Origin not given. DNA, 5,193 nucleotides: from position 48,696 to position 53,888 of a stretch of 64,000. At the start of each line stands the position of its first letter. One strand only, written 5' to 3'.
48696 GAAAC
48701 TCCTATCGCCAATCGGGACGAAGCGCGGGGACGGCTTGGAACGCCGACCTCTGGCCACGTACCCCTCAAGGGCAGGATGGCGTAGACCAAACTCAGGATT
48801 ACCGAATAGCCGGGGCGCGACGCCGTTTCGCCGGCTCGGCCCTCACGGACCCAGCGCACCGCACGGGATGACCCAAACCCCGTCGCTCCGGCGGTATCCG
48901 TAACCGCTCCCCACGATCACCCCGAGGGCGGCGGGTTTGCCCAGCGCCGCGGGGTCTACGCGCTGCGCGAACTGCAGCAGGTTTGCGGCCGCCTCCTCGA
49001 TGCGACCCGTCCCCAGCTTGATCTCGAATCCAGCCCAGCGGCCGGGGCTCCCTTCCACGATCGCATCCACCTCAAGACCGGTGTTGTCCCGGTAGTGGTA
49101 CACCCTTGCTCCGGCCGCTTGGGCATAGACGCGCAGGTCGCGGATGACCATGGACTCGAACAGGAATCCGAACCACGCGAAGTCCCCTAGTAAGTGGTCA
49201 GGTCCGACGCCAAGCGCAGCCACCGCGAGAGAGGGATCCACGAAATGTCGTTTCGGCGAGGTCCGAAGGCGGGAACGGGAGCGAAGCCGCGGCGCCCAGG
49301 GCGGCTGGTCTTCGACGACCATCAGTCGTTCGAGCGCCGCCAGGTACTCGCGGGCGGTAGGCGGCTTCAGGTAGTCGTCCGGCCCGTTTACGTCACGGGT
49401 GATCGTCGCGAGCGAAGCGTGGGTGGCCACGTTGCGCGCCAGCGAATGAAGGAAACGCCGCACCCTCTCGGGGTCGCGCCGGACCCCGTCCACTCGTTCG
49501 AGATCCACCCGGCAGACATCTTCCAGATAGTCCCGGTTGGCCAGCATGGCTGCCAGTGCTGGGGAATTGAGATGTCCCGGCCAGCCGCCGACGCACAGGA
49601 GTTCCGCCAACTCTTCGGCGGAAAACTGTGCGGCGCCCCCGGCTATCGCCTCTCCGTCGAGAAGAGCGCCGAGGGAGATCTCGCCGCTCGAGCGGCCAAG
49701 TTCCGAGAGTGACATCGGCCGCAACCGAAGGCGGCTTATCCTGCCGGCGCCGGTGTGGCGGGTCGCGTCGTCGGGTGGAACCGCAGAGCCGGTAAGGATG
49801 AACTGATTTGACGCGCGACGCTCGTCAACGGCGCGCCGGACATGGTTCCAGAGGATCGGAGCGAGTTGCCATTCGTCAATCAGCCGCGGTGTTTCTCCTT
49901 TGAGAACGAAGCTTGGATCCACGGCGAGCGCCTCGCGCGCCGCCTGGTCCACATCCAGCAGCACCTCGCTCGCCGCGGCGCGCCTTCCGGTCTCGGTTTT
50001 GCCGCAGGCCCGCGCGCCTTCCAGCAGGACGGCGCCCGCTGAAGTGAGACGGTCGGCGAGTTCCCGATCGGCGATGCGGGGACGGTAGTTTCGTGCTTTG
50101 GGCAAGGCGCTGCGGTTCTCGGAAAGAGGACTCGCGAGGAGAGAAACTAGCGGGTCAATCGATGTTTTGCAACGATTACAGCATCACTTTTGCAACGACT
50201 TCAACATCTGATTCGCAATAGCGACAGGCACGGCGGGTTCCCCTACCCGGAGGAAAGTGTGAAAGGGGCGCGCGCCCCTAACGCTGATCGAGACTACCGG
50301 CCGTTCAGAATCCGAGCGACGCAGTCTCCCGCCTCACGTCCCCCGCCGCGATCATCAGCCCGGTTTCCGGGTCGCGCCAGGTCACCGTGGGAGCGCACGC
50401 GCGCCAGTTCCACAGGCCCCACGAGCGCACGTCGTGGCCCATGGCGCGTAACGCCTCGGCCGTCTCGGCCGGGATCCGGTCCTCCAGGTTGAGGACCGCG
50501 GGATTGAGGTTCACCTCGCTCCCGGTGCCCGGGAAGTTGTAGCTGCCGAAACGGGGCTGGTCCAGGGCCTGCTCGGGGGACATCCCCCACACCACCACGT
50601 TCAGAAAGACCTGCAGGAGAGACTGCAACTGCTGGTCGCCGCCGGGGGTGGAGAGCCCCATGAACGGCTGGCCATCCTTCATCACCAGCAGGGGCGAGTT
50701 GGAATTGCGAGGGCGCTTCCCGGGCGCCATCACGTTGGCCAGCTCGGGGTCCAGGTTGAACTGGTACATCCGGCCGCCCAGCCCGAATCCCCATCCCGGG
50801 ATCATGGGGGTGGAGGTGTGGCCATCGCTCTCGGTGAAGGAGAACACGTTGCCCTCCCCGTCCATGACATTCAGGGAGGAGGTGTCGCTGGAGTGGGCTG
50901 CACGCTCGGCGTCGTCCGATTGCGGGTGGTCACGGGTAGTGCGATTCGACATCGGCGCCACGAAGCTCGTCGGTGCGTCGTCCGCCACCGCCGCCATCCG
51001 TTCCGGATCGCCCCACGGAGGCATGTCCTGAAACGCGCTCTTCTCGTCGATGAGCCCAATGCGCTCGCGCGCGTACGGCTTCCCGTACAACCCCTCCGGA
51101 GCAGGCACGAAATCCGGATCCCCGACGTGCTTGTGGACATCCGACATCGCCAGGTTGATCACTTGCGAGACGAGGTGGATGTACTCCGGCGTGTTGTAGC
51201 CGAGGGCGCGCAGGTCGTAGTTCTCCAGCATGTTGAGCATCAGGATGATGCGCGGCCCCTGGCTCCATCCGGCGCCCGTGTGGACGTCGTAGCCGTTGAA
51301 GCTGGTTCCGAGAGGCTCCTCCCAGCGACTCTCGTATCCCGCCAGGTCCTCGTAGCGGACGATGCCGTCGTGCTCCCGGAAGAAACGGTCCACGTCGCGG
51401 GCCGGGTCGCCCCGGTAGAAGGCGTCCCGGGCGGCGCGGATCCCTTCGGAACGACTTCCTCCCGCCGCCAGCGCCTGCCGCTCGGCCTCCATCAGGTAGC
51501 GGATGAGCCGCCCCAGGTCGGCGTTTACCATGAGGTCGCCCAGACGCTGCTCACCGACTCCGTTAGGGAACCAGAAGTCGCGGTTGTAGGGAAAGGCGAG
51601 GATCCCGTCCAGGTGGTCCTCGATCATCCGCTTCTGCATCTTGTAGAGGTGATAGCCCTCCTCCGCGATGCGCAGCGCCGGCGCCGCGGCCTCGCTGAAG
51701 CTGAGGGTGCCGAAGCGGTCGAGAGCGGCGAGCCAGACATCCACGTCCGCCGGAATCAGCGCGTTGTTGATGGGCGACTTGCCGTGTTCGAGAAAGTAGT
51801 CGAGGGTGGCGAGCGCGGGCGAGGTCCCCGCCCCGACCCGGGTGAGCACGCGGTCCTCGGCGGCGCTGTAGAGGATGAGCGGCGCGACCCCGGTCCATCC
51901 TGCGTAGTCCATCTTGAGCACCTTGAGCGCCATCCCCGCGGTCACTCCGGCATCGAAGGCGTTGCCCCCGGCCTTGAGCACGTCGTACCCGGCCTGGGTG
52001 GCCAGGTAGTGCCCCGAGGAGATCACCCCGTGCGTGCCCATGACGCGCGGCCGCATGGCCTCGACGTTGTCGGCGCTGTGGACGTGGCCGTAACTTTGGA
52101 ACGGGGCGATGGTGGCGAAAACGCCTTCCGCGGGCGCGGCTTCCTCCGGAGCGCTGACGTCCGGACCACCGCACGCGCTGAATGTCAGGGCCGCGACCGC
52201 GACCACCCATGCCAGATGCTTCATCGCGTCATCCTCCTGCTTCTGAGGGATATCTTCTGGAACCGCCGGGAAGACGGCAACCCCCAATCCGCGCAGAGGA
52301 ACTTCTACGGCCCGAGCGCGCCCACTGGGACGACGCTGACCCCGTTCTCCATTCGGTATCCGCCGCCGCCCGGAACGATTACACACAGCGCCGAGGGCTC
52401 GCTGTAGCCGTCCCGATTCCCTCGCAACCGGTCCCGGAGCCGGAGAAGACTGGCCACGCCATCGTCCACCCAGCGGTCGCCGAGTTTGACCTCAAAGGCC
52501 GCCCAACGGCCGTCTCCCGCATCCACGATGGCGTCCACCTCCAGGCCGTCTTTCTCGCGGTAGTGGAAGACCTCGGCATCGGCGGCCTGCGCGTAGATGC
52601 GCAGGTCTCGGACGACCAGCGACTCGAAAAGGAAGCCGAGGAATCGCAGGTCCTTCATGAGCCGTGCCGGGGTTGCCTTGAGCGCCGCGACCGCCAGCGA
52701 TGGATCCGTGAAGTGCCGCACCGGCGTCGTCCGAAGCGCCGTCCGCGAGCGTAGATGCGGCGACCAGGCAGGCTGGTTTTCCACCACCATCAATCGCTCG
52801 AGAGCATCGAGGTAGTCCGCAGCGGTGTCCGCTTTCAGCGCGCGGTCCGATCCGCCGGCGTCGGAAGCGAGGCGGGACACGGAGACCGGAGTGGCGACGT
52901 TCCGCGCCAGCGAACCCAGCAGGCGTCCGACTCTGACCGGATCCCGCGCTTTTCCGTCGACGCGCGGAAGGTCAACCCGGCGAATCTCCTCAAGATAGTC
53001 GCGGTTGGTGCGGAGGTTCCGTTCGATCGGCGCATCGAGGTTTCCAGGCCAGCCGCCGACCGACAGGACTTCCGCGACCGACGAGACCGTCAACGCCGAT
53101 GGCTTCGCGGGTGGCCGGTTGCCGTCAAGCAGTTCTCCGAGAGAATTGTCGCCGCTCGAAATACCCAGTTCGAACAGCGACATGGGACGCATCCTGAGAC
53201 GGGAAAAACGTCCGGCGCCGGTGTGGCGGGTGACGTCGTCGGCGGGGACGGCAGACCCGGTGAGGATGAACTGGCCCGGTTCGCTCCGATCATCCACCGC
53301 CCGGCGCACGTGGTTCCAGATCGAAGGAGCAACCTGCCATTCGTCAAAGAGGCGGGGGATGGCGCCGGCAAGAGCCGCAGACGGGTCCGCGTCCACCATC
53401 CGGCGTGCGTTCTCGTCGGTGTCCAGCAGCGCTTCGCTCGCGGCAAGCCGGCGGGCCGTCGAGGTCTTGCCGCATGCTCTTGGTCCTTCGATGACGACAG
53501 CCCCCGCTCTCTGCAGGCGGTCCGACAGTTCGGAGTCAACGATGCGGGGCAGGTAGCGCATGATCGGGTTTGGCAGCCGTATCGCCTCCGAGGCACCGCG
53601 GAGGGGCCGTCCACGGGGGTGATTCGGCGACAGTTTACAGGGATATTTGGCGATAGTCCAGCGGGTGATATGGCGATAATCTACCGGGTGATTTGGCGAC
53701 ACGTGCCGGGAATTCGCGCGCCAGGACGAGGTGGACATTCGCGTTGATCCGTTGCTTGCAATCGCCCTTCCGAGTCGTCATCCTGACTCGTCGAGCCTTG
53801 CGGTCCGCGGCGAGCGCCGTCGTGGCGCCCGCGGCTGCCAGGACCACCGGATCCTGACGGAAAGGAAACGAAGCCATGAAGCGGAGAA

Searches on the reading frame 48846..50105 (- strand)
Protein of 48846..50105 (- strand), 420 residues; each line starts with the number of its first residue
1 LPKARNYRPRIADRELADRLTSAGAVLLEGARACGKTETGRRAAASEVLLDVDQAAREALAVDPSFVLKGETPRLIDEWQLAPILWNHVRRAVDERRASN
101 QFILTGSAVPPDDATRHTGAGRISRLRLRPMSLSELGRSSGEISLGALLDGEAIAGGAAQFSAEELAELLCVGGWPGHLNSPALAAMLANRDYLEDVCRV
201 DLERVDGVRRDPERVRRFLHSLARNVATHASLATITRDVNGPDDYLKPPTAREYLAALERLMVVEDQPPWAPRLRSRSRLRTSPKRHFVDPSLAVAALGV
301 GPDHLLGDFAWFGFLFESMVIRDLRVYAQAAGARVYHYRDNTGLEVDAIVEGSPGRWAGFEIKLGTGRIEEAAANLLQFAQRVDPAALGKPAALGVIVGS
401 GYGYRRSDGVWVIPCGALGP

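Call 72: search_protein_families(library=pfam, proteins=[window:48846-50105:-], max_evalue=0.001)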
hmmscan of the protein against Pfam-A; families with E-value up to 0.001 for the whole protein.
window:48846-50105:- (420 aa): 2 families
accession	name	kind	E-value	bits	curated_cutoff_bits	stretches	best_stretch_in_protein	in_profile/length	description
PF13635.12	DUF4143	-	3e-35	121.8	28.1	1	201-364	3-159/160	Domain of unknown function (DUF4143)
PF13173.12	AAA_14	-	1.8e-10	41.3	27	1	25-136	4-128/129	AAA domain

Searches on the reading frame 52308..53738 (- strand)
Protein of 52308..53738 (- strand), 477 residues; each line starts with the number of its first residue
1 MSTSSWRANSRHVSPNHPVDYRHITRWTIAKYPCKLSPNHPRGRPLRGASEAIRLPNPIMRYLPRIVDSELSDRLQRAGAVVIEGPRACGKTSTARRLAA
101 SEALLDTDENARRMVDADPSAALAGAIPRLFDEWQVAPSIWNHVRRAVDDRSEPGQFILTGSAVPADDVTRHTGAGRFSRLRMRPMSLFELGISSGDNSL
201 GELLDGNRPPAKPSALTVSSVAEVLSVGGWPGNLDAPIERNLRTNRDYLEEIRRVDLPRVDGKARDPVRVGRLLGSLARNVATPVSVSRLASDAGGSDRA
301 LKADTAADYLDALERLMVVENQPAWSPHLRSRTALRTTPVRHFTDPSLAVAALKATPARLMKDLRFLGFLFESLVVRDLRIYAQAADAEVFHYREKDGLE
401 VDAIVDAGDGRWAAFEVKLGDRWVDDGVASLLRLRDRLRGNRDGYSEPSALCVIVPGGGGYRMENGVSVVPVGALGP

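Call 72: search_protein_families(library=pfam, proteins=[window:52308-53738:-], max_evalue=0.001)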
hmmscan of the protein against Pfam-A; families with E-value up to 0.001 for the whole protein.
window:52308-53738:- (477 aa): 2 families
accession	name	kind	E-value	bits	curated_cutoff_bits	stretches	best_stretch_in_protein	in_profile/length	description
PF13635.12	DUF4143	-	4.8e-34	117.8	28.1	1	256-419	3-159/160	Domain of unknown function (DUF4143)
PF13173.12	AAA_14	-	3.5e-12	46.9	27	1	80-191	4-128/129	AAA domain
